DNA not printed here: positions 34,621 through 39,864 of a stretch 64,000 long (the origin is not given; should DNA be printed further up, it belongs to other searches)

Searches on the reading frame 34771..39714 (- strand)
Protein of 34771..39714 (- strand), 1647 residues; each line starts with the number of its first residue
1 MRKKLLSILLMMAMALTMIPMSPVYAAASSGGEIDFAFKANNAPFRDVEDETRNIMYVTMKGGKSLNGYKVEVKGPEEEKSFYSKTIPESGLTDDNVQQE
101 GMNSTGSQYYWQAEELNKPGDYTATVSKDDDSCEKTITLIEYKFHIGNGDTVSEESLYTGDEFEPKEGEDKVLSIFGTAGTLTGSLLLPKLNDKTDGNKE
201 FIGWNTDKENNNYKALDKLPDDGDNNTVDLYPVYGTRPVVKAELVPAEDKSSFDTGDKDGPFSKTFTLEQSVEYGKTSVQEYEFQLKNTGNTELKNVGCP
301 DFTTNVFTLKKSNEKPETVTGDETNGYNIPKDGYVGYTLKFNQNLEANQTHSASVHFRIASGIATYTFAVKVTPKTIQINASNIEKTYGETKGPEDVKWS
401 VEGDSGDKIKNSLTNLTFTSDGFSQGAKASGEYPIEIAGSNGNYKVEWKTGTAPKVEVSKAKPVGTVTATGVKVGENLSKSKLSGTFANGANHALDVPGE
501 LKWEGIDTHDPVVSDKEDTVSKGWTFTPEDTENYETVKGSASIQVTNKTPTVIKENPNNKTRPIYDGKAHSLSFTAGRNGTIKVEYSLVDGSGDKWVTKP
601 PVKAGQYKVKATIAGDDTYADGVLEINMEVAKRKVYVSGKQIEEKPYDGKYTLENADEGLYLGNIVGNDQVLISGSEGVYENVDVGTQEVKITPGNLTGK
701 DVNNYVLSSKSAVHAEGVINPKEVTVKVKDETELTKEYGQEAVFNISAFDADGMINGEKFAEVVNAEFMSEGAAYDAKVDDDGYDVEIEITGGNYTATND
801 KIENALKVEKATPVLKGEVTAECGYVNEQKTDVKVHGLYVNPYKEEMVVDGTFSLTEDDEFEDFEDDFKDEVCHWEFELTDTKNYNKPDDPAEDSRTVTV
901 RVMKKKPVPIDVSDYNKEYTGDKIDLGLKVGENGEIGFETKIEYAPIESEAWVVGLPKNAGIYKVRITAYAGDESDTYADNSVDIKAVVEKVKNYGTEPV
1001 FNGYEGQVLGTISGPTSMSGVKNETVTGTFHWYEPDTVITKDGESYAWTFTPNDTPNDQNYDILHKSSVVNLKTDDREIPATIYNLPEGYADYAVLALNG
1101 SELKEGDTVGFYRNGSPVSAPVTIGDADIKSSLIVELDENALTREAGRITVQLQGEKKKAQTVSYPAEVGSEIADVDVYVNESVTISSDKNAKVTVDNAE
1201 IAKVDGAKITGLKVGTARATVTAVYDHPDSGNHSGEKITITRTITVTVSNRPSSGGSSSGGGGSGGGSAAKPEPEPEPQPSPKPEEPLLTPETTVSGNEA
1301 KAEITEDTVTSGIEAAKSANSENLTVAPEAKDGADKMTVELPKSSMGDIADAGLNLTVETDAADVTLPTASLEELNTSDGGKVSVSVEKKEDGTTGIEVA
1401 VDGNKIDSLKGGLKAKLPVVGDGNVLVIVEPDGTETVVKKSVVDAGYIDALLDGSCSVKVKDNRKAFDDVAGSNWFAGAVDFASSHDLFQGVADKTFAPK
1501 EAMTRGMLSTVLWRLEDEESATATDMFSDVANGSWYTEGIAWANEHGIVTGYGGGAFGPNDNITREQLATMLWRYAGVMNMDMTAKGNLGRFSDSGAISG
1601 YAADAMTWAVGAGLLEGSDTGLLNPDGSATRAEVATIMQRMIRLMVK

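Call 8: search_protein_families(library=pfam, proteins=[window:34771-39714:-])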
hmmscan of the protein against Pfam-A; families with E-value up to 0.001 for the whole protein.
window:34771-39714:- (1647 aa): 2 families
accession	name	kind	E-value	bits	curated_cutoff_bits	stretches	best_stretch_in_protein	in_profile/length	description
PF00395.25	SLH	-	1.1e-32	112.1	20.8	3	1527-1569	2-44/44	S-layer homology domain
PF18657.6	YDG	-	8.7e-09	35.9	25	1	632-711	2-84/85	YDG domain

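Call 10: find_encoding_contigs(protein=window:34771-39714:-, flank=3000, max_places=10)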
Protein window:34771-39714:- (1647 aa): 2 contigs read that carry it; 1 place shown.
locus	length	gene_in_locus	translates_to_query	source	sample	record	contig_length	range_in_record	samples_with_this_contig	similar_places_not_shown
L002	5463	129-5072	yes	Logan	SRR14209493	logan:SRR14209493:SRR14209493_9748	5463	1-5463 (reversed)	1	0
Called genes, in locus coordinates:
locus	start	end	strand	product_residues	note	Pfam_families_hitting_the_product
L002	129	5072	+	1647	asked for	PF18657:YDG, PF00395:SLH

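Call 14: find_homologous_proteins(query=window:34771-39714:-)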
Query window:34771-39714:- (1647 aa): 344 proteins with E <= 0.001 among 8000 candidates; the best 120 are listed.
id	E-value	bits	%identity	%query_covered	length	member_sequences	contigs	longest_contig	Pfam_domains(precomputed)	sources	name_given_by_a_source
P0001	0.0e+0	3683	100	100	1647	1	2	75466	PF18657.7,PF00395.26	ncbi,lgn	-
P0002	2.0e-234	800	36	93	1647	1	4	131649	PF18657.7,PF00395.26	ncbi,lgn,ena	-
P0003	3.3e-93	332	31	69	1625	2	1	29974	PF18657.7,PF22359.3,PF22067.3,PF02368.25,PF26918.1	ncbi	-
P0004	6.1e-64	235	41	21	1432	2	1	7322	PF09479.17,PF00395.26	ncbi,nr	ncbi:MAG: S-layer homology domain-containing protein [Firmicutes bacterium]|nr:S-layer homology doma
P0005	1.5e-44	170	46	13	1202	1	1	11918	PF13306.13,PF00395.26,PF13855.13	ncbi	ncbi:MAG: leucine-rich repeat protein [Clostridia bacterium]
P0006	7.8e-44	168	48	11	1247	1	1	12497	PF18998.7,PF00395.26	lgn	-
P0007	9.5e-44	168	46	11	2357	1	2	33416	PF09479.17,PF09394.17,PF18998.7,PF22359.3,PF00395.26,PF02368.25,PF05345.19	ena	-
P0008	1.2e-43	167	43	13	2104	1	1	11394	PF09992.15,PF18998.7,PF00395.26,PF00041.28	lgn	-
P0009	1.3e-43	167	46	11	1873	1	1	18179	PF09479.17,PF00395.26,PF02368.25,PF05345.19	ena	-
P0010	1.6e-43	167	48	11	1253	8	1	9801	PF18998.7,PF00395.26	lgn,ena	-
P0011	2.1e-43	166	48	11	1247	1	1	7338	PF18998.7,PF00395.26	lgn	-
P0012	7.4e-43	165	46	11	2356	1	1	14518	PF09479.17,PF09394.17,PF18998.7,PF00395.26,PF02368.25,PF05345.19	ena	-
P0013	7.6e-43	165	45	11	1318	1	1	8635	PF09479.17,PF12799.14,PF00395.26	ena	-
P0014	9.5e-43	164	46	11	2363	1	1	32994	PF09479.17,PF09394.17,PF18998.7,PF00395.26,PF02368.25,PF05345.19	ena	-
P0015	1.1e-42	164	47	11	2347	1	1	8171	PF09479.17,PF09394.17,PF18998.7,PF00395.26,PF02368.25,PF05345.19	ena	-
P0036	1.6e-41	160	45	14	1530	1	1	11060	PF18657.7,PF18676.7,PF00395.26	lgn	-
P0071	2.0e-35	140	29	11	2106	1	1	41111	PF18657.7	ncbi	-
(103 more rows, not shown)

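Call 15: find_encoding_contigs(protein=P0002, flank=2500, max_places=10)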
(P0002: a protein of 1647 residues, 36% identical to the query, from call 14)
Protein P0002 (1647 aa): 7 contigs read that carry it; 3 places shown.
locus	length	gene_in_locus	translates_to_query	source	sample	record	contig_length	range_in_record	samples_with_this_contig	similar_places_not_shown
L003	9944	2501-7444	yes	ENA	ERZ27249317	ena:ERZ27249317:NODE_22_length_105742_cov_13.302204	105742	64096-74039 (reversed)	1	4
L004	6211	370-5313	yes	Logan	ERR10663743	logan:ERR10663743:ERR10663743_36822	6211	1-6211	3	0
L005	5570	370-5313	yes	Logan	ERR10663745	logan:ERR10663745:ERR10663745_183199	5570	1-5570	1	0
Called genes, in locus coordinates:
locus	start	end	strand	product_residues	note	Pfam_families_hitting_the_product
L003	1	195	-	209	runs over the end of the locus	-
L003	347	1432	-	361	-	-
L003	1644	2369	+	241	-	PF06541:ABC_trans_CmpB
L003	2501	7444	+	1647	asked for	PF18657:YDG, PF00395:SLH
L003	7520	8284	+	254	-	PF00756:Esterase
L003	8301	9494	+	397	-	PF02222:ATP-grasp (faint)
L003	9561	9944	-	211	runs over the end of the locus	-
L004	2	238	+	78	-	?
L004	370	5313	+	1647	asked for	PF18657:YDG, PF00395:SLH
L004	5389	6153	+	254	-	PF00756:Esterase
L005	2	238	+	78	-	?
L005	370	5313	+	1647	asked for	PF18657:YDG, PF00395:SLH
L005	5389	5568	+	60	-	?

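Call 16: find_encoding_contigs(protein=P0001, flank=10000, max_places=10)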
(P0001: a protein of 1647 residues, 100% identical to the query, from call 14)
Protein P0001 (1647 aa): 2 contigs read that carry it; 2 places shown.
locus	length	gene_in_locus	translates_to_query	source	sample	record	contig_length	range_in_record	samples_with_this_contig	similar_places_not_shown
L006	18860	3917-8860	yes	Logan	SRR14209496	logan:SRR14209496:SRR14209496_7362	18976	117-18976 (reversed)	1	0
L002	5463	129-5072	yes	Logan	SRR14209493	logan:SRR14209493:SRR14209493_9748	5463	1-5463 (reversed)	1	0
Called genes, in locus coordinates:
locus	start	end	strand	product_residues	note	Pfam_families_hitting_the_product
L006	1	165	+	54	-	?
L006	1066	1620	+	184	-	PF12672:DUF3793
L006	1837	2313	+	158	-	PF00258:Flavodoxin_1, PF12641:Flavodoxin_3 (faint)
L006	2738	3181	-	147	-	PF00011:HSP20, PF17886:ArsA_HSP20 (faint)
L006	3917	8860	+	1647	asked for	PF18657:YDG, PF00395:SLH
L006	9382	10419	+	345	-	PF21088:MS_channel_1st (weak), PF00924:MS_channel_2nd, PF21082:MS_channel_3rd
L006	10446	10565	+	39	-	-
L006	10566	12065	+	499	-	PF01979:Amidohydro_1, PF07969:Amidohydro_3 (weak), PF12890:DHOase, PF07969:Amidohydro_3 (weak)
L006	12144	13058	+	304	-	PF00215:OMPdecase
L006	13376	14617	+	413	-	PF10418:DHODB_Fe-S_bind (faint)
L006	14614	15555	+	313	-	PF01070:FMN_dh (faint), PF01180:DHO_dh, PF01207:Dus (faint), PF03060:NMO, PF00977:His_biosynth (weak)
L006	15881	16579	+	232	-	PF00156:Pribosyltran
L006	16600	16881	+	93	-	PF06961:DUF1294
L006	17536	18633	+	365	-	PF01545:Cation_efflux, PF16916:ZT_dimer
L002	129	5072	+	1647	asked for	PF18657:YDG, PF00395:SLH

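Call 54: find_encoding_contigs(protein=P0003, flank=1500, max_places=5)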
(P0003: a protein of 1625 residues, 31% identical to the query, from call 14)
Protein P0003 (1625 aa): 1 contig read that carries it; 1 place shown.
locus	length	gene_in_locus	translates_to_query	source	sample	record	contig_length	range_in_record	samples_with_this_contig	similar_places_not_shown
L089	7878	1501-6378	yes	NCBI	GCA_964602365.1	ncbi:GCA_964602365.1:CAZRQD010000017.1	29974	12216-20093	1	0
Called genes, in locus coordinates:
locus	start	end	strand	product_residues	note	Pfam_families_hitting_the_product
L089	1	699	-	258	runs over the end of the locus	PF06738:ThrE, PF12821:ThrE_2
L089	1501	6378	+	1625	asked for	PF22067:Cep192_D3 (faint), PF18657:YDG, PF02368:Big_2, PF22359:Big-like (faint), PF02368:Big_2, PF26918:Ig_Eae (weak)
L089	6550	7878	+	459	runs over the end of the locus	PF01523:PmbA_TldD_1st, PF19290:PmbA_TldD_2nd, PF19289:PmbA_TldD_3rd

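Call 55: find_encoding_contigs(protein=P0036, flank=1500, max_places=5)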
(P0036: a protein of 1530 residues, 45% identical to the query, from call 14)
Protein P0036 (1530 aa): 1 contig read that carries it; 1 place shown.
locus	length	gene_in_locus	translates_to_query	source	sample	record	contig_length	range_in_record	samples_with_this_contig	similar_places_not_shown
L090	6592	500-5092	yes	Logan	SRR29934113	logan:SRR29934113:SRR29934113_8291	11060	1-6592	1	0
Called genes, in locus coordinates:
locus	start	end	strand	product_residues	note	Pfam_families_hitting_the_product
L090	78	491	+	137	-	-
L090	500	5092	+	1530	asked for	PF18657:YDG, PF18676:MBG_2 (weak), PF00395:SLH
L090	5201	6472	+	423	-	PF07581:Glug (faint)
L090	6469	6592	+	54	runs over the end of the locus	-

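Call 60: find_encoding_contigs(protein=P0071, flank=1500, max_places=5)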
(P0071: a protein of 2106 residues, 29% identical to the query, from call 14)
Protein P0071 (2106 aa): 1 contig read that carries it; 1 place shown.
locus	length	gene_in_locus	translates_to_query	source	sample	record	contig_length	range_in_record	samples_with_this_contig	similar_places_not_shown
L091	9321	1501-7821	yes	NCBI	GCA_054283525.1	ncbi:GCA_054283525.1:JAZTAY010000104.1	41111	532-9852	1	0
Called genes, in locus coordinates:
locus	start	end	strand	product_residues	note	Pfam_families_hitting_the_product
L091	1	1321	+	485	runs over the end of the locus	PF00990:GGDEF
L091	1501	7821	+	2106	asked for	PF18657:YDG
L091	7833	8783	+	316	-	PF01545:Cation_efflux, PF16916:ZT_dimer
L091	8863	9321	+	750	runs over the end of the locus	PF16875:Glyco_hydro_36N, PF02065:Melibiase, PF16874:Glyco_hydro_36C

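Call 61: list_cluster_members(proteins=[P0003, P0002, P0071])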
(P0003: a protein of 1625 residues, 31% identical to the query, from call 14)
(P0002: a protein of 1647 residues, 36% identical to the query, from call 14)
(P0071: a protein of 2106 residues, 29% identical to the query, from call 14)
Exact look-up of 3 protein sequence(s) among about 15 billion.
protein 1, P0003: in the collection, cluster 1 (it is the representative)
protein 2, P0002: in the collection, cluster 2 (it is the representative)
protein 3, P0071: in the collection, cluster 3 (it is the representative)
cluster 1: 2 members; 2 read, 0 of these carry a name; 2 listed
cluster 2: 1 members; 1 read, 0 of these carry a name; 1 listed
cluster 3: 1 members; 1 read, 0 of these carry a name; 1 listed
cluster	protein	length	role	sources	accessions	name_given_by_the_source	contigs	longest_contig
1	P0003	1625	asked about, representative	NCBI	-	-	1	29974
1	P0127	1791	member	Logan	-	-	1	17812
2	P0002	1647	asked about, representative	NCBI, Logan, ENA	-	-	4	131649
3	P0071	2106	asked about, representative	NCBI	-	-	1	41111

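Call 62: find_encoding_contigs(protein=P0127, flank=2500, max_places=10)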
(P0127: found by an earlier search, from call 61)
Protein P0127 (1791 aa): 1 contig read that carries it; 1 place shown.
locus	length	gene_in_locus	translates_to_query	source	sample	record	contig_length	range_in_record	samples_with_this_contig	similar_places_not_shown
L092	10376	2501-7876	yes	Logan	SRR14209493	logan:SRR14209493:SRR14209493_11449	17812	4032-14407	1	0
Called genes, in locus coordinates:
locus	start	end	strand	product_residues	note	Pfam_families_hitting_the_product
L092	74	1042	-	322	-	PF00849:PseudoU_synth_2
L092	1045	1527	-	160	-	PF06738:ThrE, PF12821:ThrE_2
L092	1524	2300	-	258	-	PF06738:ThrE, PF12821:ThrE_2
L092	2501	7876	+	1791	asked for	PF22067:Cep192_D3 (faint), PF22359:Big-like (faint), PF18657:YDG, PF02368:Big_2, PF26918:Ig_Eae (weak)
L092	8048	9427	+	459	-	PF01523:PmbA_TldD_1st, PF19290:PmbA_TldD_2nd, PF19289:PmbA_TldD_3rd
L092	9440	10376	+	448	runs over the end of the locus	PF01523:PmbA_TldD_1st, PF19290:PmbA_TldD_2nd (weak), PF19289:PmbA_TldD_3rd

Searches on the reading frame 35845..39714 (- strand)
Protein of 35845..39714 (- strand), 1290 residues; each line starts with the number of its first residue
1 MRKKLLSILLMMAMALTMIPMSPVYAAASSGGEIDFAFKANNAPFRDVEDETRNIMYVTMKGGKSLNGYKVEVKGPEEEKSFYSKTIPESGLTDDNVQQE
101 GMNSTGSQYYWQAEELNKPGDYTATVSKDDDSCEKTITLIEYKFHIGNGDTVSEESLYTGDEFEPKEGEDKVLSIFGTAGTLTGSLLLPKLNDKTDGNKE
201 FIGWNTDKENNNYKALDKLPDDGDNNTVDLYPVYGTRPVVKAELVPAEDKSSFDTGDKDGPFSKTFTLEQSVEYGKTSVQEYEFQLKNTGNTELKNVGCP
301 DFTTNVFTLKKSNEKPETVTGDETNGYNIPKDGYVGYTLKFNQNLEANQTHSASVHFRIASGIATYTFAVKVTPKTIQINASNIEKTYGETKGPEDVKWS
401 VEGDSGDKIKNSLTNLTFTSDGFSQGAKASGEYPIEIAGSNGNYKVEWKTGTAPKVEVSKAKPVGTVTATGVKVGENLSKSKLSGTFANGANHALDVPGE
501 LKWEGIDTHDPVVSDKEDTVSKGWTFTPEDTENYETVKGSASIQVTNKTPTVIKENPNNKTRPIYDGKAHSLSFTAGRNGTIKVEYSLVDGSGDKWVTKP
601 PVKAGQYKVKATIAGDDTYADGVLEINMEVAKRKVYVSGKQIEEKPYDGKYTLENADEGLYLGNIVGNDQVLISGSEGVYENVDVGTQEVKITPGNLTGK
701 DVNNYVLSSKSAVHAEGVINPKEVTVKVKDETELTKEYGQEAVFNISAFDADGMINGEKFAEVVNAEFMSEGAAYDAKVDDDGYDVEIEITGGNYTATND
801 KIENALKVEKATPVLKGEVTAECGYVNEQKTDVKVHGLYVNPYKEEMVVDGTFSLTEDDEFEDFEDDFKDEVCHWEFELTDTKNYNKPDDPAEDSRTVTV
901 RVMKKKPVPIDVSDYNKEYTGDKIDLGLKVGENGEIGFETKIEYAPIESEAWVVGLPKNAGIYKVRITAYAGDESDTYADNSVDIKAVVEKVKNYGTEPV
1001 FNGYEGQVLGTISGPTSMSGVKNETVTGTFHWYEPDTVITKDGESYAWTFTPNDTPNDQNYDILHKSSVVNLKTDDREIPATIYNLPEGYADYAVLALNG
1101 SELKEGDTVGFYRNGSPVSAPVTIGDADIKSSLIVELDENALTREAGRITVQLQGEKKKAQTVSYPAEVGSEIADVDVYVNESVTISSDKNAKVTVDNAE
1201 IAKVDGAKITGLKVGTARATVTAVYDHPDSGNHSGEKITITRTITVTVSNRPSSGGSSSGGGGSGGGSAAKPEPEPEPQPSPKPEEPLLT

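Call 59: find_homologous_proteins(query=window:35845-39714:-)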
Query window:35845-39714:- (1290 aa): 5 proteins with E <= 0.001 among 8000 candidates.
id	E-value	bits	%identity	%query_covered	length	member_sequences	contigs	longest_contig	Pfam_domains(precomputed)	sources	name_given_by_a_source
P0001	0.0e+0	2889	100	100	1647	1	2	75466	PF18657.7,PF00395.26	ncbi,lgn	-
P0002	2.4e-105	372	30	86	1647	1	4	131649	PF18657.7,PF00395.26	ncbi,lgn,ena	-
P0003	2.5e-93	332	31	89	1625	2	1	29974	PF18657.7,PF22359.3,PF22067.3,PF02368.25,PF26918.1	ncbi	-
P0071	1.7e-37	147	29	14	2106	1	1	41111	PF18657.7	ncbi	-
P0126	4.5e-7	46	33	12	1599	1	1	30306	PF00240.30,PF03442.21,PF18887.6,PF18657.7,PF18676.7,PF11976.15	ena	-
